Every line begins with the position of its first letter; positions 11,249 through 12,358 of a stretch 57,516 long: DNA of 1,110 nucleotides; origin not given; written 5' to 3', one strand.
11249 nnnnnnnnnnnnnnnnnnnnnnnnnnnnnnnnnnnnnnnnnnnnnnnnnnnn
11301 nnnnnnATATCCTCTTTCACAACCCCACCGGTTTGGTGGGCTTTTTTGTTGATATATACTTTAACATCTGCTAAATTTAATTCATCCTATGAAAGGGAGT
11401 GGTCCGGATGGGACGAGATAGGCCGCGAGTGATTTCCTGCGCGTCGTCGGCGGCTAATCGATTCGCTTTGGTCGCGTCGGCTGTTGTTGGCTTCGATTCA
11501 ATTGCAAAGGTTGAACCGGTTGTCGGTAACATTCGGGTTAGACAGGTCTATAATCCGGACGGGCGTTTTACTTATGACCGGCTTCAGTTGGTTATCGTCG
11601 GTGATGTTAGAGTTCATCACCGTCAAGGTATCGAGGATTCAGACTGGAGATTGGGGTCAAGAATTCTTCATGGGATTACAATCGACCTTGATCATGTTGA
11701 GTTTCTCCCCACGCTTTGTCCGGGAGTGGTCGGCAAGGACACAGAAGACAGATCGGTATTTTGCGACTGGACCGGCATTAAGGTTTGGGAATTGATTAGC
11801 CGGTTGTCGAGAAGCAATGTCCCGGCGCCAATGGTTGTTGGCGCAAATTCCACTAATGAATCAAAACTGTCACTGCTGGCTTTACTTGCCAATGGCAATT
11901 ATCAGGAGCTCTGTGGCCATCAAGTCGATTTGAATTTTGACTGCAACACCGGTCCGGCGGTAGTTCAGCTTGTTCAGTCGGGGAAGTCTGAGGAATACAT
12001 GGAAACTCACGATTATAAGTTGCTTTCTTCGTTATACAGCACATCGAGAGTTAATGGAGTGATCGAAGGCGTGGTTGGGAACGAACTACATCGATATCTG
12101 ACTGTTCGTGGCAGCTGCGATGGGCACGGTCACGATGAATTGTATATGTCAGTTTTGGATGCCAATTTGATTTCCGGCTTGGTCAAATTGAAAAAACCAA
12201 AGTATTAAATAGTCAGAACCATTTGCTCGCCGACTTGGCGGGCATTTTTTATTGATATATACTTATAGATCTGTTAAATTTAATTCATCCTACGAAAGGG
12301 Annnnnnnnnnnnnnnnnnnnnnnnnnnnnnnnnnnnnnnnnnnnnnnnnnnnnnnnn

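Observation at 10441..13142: Tandem array of three hyperdivergent paralogs behind near-identical leader modules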

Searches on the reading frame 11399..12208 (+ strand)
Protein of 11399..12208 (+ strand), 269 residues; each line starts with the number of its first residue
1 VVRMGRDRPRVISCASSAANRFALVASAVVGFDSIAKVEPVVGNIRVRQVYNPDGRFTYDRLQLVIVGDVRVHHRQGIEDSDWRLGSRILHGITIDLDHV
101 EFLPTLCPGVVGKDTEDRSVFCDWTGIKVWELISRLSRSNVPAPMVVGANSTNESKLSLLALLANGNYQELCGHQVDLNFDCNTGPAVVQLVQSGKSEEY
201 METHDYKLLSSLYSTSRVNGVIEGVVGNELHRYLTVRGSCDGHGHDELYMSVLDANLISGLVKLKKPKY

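Call 4: search_protein_families(library=pfam, proteins=[window:11399-12208:+], max_evalue=1)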
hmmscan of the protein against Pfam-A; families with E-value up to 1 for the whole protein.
window:11399-12208:+ (269 aa): 0 families

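Call 13: search_protein_families(library=ncbifam, proteins=[window:11399-12208:+], max_evalue=1)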
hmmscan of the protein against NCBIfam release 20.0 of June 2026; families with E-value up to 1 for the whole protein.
window:11399-12208:+ (269 aa): 0 families

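Call 14: search_protein_families(library=padloc, proteins=[window:11399-12208:+], max_evalue=1)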
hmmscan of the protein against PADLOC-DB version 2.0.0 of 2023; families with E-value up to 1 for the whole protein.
window:11399-12208:+ (269 aa): 0 families

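Call 15: search_protein_families(library=phrogs, proteins=[window:11399-12208:+], max_evalue=1)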
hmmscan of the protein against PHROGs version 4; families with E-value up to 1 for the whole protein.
window:11399-12208:+ (269 aa): 1 family
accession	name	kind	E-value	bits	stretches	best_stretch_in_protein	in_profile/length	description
phrog_17853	-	unknown function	0.098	14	1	166-205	54-93/99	-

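Call 18: find_homologous_proteins(query=A3, max_evalue=0.01)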
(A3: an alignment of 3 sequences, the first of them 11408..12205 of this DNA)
Query A3 (3 sequences) (266 aa, profile of the alignment): 3 proteins with E <= 0.01 among 8000 candidates.
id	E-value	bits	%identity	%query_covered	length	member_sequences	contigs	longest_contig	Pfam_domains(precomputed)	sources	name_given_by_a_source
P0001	2.5e-112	392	100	100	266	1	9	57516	-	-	-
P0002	1.2e-82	295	24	17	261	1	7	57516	-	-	-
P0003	4.4e-48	182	46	97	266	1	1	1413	-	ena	-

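Call 20: find_encoding_contigs(protein=P0003, flank=10000)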
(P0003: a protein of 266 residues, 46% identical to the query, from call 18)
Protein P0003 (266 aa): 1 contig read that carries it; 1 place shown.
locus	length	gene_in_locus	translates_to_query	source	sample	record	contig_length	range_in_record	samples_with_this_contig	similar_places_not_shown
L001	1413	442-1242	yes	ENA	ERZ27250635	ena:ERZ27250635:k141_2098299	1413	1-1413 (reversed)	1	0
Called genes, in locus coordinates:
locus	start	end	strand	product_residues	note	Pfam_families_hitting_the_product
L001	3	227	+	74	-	?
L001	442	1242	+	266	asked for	-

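Call 21: find_encoding_contigs(protein=P0001, flank=10000, max_places=10)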
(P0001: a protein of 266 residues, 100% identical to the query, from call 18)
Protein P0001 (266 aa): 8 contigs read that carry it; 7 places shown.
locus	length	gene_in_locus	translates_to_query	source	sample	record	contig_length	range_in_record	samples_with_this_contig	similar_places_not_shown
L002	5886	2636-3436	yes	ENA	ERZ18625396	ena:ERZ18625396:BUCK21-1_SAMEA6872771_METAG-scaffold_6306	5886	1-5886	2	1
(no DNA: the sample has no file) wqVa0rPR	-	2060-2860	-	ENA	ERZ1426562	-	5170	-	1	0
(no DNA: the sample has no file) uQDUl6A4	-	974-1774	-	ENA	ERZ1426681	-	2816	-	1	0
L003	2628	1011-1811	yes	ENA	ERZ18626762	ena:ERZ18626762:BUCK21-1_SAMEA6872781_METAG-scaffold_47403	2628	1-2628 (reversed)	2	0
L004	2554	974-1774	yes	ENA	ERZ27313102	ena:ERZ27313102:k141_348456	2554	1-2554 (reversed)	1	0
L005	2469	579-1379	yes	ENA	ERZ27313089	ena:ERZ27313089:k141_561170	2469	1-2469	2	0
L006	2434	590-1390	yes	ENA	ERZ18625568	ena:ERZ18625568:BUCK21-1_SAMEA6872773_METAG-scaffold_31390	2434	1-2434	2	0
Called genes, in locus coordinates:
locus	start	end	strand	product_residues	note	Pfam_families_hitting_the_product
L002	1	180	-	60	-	?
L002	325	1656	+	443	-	PF00587:tRNA-synt_2b, PF03129:HGTP_anticodon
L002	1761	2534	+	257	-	-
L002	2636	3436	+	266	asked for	-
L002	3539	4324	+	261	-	-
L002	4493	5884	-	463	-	?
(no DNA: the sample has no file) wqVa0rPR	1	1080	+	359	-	?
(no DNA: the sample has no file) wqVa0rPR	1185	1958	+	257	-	-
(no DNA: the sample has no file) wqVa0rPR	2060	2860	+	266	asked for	-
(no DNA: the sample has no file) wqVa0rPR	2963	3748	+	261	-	-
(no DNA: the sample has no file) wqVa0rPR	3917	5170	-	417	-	?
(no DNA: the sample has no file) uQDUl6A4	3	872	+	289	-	?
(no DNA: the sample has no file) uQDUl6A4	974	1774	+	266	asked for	-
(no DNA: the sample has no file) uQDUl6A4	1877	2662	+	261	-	-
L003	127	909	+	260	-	-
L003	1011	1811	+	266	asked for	-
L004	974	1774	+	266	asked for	-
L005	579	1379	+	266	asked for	-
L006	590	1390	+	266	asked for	-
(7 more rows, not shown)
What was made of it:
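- Checked: The public gene calls on identical contigs use 10533, 11408 and 12311 (call 21).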

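Call 31: find_related_loci(query=A6, collection=genome_contigs, flank=10000)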
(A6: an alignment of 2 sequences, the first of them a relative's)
Query A6 (266 aa) in genome_contigs; peptide patterns used: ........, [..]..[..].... (x = any residue, [..] = any of these).
56 stretches matched a pattern, but none encodes a relative of the query by tblastn (E <= 1e-3).

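Call 33: find_related_loci(query=A6, collection=metagenome_contigs, flank=10000)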
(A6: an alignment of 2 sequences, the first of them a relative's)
Query A6 (266 aa) in metagenome_contigs; peptide patterns used: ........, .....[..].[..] (x = any residue, [..] = any of these).
131 stretches matched a pattern, but none encodes a relative of the query by tblastn (E <= 1e-3).

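Call 34: predict_structure(alignment_id=A4)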
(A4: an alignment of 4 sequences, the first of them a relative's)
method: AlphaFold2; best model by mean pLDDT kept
length: 266 residues; sequences in the alignment: 4
mean_pLDDT: 67.6   pTM: 0.66
mean pLDDT of the five models: 67.6, 57.9, 46.9, 45.8, 43.9
residues with pLDDT >= 90: 15; 70-90: 130; 50-70: 67; < 50: 54
segments of 3 or more residues with pLDDT < 50: 1-16, 26-57, 264-266
pLDDT, mean of each block of 10 residues (from residue 1): 31 43 47 31 35 46 75 62 72 69 70 60 78 69 81 80 86 81 78 86 84 90 78 86 78 74 48
secondary structure, 60 per line:
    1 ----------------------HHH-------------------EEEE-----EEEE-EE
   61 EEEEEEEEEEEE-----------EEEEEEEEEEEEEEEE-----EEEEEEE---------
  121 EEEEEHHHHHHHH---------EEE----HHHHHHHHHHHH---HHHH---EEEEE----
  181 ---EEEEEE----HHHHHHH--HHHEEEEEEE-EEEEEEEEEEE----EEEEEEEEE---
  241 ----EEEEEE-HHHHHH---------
elements in order: E45-48 E54-57 E59-72 E84-99 E105-111 E121-125 H126-133 E143-145 H150-161 H165-168 E172-176 E184-189 H194-200 E206-212 E214-224 E229-237 E245-250 H252-257

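Call 36: fold_search(model_id=the predicted structure, library=pdb)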
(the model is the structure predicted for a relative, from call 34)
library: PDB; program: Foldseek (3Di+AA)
matches with E <= 10: 639; with E <= 0.001: 0
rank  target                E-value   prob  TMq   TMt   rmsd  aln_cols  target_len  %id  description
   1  4bod_A                7.9e-02  0.14  0.14  0.24  16.5       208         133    8  Complement regulator acquiring outer surface protein BbCRASP-4 or ErpC from Borrelia burgdorferi (released 2014-05-28)
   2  4bxm_A                7.9e-02  0.12  0.14  0.21  15.2       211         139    9  Complement regulator acquiring outer surface protein BbCRASP-4 or ErpC from Borrelia burgdorferi (released 2014-07-23)
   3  8xv7_G                9.4e-02  0.23  0.16  0.19  15.4       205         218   10  Crystal structure of TTD-PHD domain of UHRF1 in complex with hStella peptide (residues 75-121) (released 2024-11-06)
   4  5udm_A                9.4e-02  0.10  0.12  0.15  14.1       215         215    8  Phage-associated cell wall hydrolase PlyPy from Streptococcus pyogenes, space group P6522 (released 2017-12-27)
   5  5nbq_G                1.0e-01  0.10  0.12  0.20  16.9       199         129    6  The structure of the tripartite complex between OspE, the C-terminal domains of factor H and C3dg (released 2017-12-06)
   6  4gy5_C                1.2e-01  0.23  0.16  0.25  15.4       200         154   10  Crystal structure of the tandem tudor domain and plant homeodomain of UHRF1 with Histone H3K9me3 (released 2012-11-14)
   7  8aol                  1.3e-01  0.25  0.17  0.27  11.9       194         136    9  Crystal structure of S-layer protein SlpX from Lactobacillus acidophilus, domain III (aa 363-499) (released 2023-08-23)
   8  5i7n                  1.3e-01  0.03  0.12  0.09  17.7       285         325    9  MaoC-like dehydratase (released 2016-07-06)
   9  4bxm_B                1.6e-01  0.12  0.14  0.24  16.0       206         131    7  Complement regulator acquiring outer surface protein BbCRASP-4 or ErpC from Borrelia burgdorferi (released 2014-07-23)
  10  8xv7_A                1.7e-01  0.25  0.19  0.21  16.3       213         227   12  Crystal structure of TTD-PHD domain of UHRF1 in complex with hStella peptide (residues 75-121) (released 2024-11-06)
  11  3ask_C                1.7e-01  0.16  0.16  0.26  15.4       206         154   10  Structure of UHRF1 in complex with histone tail (released 2012-01-25)
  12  4bf3_A                1.9e-01  0.09  0.13  0.22  16.4       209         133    9  ErpC, a member of the complement regulator acquiring family of surface proteins from Borrelia burgdorfei, possesses an (released 2013-06-05)
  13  3db3_A                2.0e-01  0.12  0.14  0.24  14.7       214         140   11  Crystal structure of the tandem tudor domains of the E3 ubiquitin-protein ligase UHRF1 in complex with trimethylated h (released 2008-09-16)
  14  6ios                  2.0e-01  0.12  0.14  0.16  15.4       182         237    8  The ligand binding domain of Mlp24 with proline (released 2019-03-06)
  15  4gy5_D                2.1e-01  0.18  0.16  0.26  14.8       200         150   10  Crystal structure of the tandem tudor domain and plant homeodomain of UHRF1 with Histone H3K9me3 (released 2012-11-14)
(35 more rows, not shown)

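Call 37: search_protein_representatives(alignment_id=A4)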
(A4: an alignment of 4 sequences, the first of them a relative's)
Query: 4 sequences, 257 profile positions. Proteins with E-value up to 0.001 (for the whole library): 9; up to 1e-10: 8; up to 1e-30: 5. The best 9 are listed.
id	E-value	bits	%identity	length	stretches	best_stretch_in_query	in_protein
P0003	1.1e-112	391.8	-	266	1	1-257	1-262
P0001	1.9e-111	387.7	-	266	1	1-257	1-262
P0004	3.6e-105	367.2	-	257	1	1-257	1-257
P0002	4.5e-88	311.1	-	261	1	1-257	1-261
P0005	7.4e-59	215.4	-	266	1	1-257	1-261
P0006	1.4e-26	109.7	-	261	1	5-254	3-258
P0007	5.9e-15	71.5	-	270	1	2-255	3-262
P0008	4.9e-12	62.0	-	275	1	1-254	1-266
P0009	1.1e-09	54.2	-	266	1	1-255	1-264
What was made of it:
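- Nine representatives at 50% identity in 1.84e9 proteins (call 37).
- Tried and rejected: The exhaustive HMM search was needed to find the other members (call 37).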

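Call 39: find_encoding_contigs(protein=P0005, flank=10000, max_places=4)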
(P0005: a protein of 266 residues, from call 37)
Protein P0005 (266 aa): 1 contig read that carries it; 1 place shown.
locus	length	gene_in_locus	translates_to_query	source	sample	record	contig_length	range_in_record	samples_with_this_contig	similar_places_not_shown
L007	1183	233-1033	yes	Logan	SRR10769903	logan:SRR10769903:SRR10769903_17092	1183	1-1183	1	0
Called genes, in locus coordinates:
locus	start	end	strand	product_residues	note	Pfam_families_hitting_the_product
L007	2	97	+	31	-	?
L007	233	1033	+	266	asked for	-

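Call 40: find_encoding_contigs(protein=P0009, flank=10000, max_places=4)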
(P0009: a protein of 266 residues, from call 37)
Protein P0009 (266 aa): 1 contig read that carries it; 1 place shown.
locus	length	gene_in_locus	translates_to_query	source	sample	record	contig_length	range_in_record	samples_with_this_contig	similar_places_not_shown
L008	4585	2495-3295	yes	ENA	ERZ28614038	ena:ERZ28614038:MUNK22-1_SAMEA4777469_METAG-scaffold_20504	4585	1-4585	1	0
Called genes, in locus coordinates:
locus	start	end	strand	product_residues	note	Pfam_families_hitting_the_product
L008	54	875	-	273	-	-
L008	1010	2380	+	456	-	PF00587:tRNA-synt_2b, PF03129:HGTP_anticodon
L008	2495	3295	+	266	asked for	-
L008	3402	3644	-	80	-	-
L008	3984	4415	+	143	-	PF02381:MraZ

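Call 41: find_encoding_contigs(protein=P0006, flank=10000, max_places=4)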
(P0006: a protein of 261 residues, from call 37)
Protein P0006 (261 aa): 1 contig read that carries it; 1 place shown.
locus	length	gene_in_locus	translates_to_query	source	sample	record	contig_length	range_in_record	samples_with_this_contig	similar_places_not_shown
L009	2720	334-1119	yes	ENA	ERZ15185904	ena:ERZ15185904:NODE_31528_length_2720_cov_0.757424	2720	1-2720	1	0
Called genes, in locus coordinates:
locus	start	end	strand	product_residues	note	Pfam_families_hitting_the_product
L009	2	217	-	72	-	?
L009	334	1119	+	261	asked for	-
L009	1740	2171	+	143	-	PF02381:MraZ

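Call 42: find_encoding_contigs(protein=P0007, flank=10000, max_places=4)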
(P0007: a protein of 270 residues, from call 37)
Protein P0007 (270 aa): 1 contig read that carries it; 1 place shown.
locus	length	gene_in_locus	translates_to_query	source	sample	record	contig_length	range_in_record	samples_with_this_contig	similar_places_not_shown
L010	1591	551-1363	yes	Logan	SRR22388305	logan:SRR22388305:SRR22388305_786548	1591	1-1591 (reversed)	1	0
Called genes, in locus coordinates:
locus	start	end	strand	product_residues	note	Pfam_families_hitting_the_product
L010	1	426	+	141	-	?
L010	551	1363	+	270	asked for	-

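Call 43: find_encoding_contigs(protein=P0008, flank=10000, max_places=4)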
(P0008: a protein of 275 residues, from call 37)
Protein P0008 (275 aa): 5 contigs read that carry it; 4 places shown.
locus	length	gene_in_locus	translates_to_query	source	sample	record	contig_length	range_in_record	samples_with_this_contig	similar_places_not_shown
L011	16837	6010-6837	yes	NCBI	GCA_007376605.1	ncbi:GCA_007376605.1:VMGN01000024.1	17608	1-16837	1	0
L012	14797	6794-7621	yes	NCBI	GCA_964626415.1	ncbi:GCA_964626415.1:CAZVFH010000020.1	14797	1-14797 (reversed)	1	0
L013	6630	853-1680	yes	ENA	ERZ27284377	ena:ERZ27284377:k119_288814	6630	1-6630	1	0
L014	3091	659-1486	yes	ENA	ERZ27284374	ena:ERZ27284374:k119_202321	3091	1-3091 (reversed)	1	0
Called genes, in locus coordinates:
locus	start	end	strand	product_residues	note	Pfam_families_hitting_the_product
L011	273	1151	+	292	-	-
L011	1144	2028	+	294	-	PF01149:Fapy_DNA_glyco, PF06831:H2TH, PF06827:zf-FPG_IleRS (weak)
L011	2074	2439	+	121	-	PF05635:23S_rRNA_IVP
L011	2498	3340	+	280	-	PF11967:RecO_N, PF02565:RecO_C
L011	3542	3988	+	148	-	-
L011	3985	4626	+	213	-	-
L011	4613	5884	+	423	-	PF03129:HGTP_anticodon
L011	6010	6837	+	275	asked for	-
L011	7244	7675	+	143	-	PF02381:MraZ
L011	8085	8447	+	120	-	-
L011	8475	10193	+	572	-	PF03717:PBP_dimer, PF00905:Transpeptidase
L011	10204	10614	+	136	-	-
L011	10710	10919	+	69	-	-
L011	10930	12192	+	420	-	PF08245:Mur_ligase_M, PF02875:Mur_ligase_C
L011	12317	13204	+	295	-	PF00953:Glycos_transf_4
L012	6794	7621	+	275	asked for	-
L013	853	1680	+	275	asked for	-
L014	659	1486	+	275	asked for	-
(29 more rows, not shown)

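Call 45: find_homologous_proteins(query=A7, max_evalue=0.01)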
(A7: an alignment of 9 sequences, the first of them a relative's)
Query A7 (9 sequences) (266 aa, profile of the alignment): 3 proteins with E <= 0.01 among 8000 candidates.
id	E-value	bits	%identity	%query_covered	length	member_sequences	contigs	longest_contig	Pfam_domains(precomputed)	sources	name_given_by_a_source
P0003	2.7e-96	340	46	97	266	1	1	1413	-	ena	-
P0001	3.8e-94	333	100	100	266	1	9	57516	-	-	-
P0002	8.1e-57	211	24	17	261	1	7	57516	-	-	-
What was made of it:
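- Tried and rejected: Word-indexed homology search with 3- and 9-sequence profiles found only the window's own proteins plus P0003 (calls 18, 45).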

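Call 46: find_related_loci(query=P0008, collection=genome_contigs, flank=10000)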
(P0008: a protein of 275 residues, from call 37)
Query P0008 (275 aa) in genome_contigs; peptide patterns used: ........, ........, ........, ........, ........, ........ (x = any residue, [..] = any of these).
33 stretches matched a pattern; 1 encode a relative of the query (tblastn E <= 1e-3); 1 distinct loci.
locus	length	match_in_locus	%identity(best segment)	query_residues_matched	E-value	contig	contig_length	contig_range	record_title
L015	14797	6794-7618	100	1-275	0e+0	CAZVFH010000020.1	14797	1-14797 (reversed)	MAG TPA_asm: uncultured Candidatus Saccharibacteria bacterium isolate binchicken_co266_194 genome assembly, contig: NODE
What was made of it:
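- Tried and rejected: Only the known MAG came back, with P0008 as query (call 46).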

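Call 51: search_solved_structures(query=A7, max_evalue=10)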
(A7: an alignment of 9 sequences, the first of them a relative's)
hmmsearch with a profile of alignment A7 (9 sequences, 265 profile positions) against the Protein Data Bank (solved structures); distinct sequences matched with E-value up to 10: 3.
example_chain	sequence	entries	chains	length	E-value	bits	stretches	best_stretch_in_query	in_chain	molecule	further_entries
3d7q_A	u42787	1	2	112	0.18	14.5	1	33-94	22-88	XisI protein-like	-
1rqc_A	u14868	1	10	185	0.73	12.5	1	46-123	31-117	formylmethionine deformylase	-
1rl4_A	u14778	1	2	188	0.75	12.4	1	46-123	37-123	formylmethionine deformylase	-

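Call 52: search_protein_families(library=pfam, alignment_id=A7, max_evalue=10)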
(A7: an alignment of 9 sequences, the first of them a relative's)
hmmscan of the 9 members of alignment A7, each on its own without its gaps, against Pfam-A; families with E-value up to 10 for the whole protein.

A. member 1, P0001 (266 aa): 0 families

B. families by the number of members that match (of 9 scanned): 0 families
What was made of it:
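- On Borrelia Erp / UHB family: No Pfam hit for any of the 9 members (call 52).
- On Toxin-immunity (polymorphic toxin) immunity arrays: No immunity family matched (calls 4, 52).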

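Call 54: fold_search(model_id=the predicted structure, library=viral)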
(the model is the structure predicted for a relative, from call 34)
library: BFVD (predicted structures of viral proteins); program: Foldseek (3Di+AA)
matches with E <= 10: 825; with E <= 0.001: 1
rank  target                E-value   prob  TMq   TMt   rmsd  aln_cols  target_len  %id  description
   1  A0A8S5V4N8            6.6e-04  0.72  0.19  0.16  18.5       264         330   10  Uncharacterized protein [Siphoviridae sp. ct87j35]
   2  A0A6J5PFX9            6.4e-03  0.54  0.20  0.15  19.4       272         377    9  Uncharacterized protein [uncultured Caudovirales phage]
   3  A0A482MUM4            3.1e-02  0.33  0.17  0.26  17.5       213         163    9  Transcriptional regulator [Escherichia phage vB_EcoM_G9062]
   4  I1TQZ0                3.9e-02  0.69  0.22  0.20  13.1       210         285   12  (no name in the UniProt tables at hand)
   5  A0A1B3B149            7.4e-02  0.08  0.09  0.16  18.0       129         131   11  Uncharacterized protein [Gordonia phage Remus]
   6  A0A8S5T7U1            8.3e-02  0.04  0.12  0.07  21.5       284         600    8  Tyrosine phosphatase family protein [Siphoviridae sp. ctAsH36]
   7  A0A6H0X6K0            8.7e-02  0.10  0.13  0.14  19.5       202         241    7  Uncharacterized protein [Aeromonas phage PS]
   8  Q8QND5                9.8e-02  0.12  0.15  0.07  15.8       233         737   10  EsV-1-147 [Ectocarpus siliculosus virus 1 (isolate New Zealand/Kaikoura/1988)]
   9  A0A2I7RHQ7            1.1e-01  0.06  0.09  0.05  16.8       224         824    9  (no name in the UniProt tables at hand)
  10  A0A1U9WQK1            1.2e-01  0.23  0.10  0.17  10.4        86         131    6  Uncharacterized protein [Geobacillus phage TP-84]
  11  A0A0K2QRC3            1.2e-01  0.06  0.11  0.10  20.8       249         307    8  Uncharacterized protein [Ralstonia phage RSF1]
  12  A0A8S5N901            1.5e-01  0.06  0.14  0.07  17.4       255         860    9  DsDNA helicase [Myoviridae sp. ctHaT25]
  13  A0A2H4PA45            1.5e-01  0.08  0.09  0.19  12.9       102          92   11  Uncharacterized protein [Gordonia phage Gustav]
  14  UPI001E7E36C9         1.5e-01  0.05  0.12  0.13  19.7       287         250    9  (no name look-up for this kind of identifier)
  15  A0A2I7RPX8            1.8e-01  0.07  0.13  0.07  14.2       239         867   10  (no name in the UniProt tables at hand)
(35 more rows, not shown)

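Call 55: predict_structure(alignment_id=A7)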
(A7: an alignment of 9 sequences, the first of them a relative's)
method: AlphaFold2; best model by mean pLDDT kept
length: 266 residues; sequences in the alignment: 9
mean_pLDDT: 82.3   pTM: 0.83
mean pLDDT of the five models: 82.3, 81.2, 80.8, 80.5, 79.3
residues with pLDDT >= 90: 130; 70-90: 82; 50-70: 32; < 50: 22
segments of 3 or more residues with pLDDT < 50: 30-38, 45-52, 264-266
pLDDT, mean of each block of 10 residues (from residue 1): 75 93 76 45 47 75 92 77 82 90 86 71 93 87 92 95 92 86 84 92 90 93 83 91 86 88 50
secondary structure, 60 per line:
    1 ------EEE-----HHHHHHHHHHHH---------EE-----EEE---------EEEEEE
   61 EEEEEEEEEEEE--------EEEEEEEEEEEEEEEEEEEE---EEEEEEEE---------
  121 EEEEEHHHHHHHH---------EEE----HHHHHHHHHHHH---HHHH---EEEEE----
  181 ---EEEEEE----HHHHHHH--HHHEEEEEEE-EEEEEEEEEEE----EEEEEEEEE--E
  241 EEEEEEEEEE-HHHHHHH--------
elements in order: E7-9 H15-26 E43-45 E55-72 E81-100 E104-111 E121-125 H126-133 E143-145 H150-161 H165-168 E172-176 E184-189 H194-200 E206-212 E214-224 E229-237 E240-250 H252-258
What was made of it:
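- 11408..12208 (+): Gene 2 (266 aa, P0001, A-type). AlphaFold model pLDDT 82.3 (call 55).
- AlphaFold gives pLDDT 82.3 and pTM 0.83 from a 9-sequence alignment (call 55). Both termini are modelled as packed parts of the fold with high confidence (call 55).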
